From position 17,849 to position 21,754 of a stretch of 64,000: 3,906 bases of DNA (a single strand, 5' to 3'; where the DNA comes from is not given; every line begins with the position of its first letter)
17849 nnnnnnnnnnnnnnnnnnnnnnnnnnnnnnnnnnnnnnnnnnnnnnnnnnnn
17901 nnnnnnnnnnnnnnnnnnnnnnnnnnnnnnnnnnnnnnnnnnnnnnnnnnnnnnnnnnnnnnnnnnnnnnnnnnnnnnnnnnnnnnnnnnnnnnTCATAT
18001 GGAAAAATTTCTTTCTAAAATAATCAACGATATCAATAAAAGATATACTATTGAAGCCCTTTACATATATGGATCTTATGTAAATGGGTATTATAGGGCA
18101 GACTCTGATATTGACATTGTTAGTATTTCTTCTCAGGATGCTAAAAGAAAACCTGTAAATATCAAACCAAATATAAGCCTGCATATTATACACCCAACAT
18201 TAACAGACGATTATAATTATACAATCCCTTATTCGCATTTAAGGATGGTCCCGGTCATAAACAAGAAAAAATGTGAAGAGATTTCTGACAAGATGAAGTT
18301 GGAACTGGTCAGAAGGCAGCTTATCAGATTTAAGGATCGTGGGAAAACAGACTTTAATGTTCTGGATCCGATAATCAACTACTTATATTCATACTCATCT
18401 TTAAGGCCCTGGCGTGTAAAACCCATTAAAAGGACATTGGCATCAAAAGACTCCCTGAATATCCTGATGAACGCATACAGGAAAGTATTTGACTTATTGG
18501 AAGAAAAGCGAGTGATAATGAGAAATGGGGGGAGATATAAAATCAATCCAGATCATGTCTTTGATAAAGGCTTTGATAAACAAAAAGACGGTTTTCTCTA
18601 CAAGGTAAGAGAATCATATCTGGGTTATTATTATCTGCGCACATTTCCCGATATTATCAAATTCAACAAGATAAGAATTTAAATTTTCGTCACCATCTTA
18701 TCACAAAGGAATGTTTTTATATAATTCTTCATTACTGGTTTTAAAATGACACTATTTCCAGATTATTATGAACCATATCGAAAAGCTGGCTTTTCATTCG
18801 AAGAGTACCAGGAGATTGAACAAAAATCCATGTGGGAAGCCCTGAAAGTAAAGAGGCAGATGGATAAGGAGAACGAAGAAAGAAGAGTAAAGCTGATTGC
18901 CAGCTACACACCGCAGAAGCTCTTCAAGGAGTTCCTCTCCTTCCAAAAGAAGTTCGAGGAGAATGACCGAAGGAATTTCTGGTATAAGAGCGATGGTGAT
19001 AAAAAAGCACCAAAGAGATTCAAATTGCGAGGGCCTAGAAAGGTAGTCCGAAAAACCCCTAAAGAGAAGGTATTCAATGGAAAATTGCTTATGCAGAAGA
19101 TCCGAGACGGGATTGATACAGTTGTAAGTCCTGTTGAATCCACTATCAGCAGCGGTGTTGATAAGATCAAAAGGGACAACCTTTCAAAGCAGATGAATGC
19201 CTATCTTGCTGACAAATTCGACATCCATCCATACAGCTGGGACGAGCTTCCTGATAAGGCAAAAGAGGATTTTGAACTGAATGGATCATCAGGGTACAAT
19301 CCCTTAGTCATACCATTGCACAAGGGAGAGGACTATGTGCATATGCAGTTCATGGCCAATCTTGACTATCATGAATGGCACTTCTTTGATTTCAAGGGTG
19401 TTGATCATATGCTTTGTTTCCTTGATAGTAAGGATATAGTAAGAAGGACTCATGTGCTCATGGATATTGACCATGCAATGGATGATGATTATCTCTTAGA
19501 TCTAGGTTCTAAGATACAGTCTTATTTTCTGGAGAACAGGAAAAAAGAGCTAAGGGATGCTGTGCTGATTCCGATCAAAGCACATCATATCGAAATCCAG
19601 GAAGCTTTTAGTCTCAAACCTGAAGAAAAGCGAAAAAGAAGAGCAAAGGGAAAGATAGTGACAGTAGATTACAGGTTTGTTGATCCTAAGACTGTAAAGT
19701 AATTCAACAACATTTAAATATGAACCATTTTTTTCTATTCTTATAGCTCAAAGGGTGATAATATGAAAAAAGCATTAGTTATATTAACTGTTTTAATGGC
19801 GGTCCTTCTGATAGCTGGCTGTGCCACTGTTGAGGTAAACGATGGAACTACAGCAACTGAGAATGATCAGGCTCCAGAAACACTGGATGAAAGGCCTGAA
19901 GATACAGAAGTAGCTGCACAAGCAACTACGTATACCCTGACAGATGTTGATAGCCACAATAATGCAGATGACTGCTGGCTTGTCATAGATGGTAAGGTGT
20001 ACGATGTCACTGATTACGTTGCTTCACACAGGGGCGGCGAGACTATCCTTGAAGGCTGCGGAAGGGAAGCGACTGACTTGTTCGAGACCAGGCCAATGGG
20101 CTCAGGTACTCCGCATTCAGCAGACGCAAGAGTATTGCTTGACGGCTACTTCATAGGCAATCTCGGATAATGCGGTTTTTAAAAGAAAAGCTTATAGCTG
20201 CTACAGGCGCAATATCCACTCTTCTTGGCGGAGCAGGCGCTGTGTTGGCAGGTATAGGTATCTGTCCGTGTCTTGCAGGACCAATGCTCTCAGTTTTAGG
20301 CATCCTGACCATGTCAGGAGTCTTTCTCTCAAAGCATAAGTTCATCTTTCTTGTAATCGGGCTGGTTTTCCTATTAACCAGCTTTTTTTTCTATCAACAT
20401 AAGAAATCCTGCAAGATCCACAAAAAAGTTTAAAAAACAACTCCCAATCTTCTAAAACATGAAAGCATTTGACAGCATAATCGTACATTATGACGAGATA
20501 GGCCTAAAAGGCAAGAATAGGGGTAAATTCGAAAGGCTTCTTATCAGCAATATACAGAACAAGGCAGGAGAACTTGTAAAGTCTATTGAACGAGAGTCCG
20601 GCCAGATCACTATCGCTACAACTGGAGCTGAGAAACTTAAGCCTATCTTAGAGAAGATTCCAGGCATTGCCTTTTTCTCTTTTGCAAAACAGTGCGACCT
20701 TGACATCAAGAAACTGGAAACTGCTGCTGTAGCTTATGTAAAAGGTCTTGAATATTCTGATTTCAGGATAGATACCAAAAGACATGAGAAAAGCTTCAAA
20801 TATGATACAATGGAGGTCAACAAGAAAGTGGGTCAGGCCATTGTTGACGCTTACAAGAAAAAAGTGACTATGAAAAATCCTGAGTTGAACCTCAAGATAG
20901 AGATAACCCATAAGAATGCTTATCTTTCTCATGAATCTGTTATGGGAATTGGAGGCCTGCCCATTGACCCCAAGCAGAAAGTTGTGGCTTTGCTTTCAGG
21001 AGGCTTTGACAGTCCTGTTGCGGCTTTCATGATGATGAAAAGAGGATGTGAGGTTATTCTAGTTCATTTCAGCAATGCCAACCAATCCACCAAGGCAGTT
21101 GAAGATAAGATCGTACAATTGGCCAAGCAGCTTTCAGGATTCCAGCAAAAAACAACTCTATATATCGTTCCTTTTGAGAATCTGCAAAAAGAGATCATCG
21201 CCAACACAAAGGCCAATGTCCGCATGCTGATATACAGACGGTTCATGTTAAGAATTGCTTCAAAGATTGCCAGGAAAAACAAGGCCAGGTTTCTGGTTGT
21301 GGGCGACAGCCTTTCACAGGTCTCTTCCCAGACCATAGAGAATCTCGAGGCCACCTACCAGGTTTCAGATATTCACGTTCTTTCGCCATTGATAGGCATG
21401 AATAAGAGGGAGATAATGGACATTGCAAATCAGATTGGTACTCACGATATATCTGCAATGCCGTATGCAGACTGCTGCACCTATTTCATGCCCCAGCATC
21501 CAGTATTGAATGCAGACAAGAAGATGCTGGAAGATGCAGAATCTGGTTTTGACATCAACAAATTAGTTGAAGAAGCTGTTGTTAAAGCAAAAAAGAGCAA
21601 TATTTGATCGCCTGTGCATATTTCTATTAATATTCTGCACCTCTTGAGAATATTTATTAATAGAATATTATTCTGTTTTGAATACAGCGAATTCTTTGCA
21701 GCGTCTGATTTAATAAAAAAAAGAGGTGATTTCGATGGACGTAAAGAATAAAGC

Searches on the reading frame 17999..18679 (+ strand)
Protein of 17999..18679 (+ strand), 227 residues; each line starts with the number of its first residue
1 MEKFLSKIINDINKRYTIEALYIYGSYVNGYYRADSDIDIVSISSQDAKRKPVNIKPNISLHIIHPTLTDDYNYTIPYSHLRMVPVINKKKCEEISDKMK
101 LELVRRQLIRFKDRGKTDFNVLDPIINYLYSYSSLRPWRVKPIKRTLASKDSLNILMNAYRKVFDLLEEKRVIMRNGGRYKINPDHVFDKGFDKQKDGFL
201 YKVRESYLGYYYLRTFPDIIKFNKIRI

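Call 13: search_protein_families(library=pfam, proteins=[window:17999-18679:+], max_evalue=0.001)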
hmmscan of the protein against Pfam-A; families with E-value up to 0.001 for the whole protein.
window:17999-18679:+ (227 aa): 3 families
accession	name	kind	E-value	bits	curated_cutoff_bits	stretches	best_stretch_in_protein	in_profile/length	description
PF18765.7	Polbeta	-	2.2e-08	34.6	26.9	1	7-59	2-55/93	Polymerase beta, Nucleotidyltransferase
PF01909.29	NTP_transf_2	-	1.1e-07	32.5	21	1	5-66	1-47/93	Nucleotidyltransferase domain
PF22600.2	MTPAP-like_central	-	8.1e-05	23.2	27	1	5-70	29-89/139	Poly(A) RNA polymerase, mitochondrial-like, central palm domain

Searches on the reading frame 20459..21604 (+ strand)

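Call 13: search_protein_families(library=pfam, proteins=[window:20459-21604:+], max_evalue=0.001)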
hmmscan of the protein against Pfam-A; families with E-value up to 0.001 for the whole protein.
window:20459-21604:+ (382 aa): 5 families
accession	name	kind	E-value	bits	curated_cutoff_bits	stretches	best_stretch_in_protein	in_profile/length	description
PF02568.20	ThiI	-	1.1e-68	231.2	20.5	1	173-364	4-195/197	Thiamine biosynthesis protein (ThiI)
PF22025.1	ThiI_fer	-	9.1e-15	55.3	25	1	7-74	2-72/72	ThiI ferredoxin-like domain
PF02926.22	THUMP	-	4.1e-14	53.2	20.6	1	101-158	25-83/84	THUMP domain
PF06508.19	QueC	-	2.3e-10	40.8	22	1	174-331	1-175/210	Queuosine biosynthesis protein QueC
PF03054.22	tRNA_Me_trans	-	1.3e-05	25.4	20.6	1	173-215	1-43/202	tRNA methyl transferase HUP domain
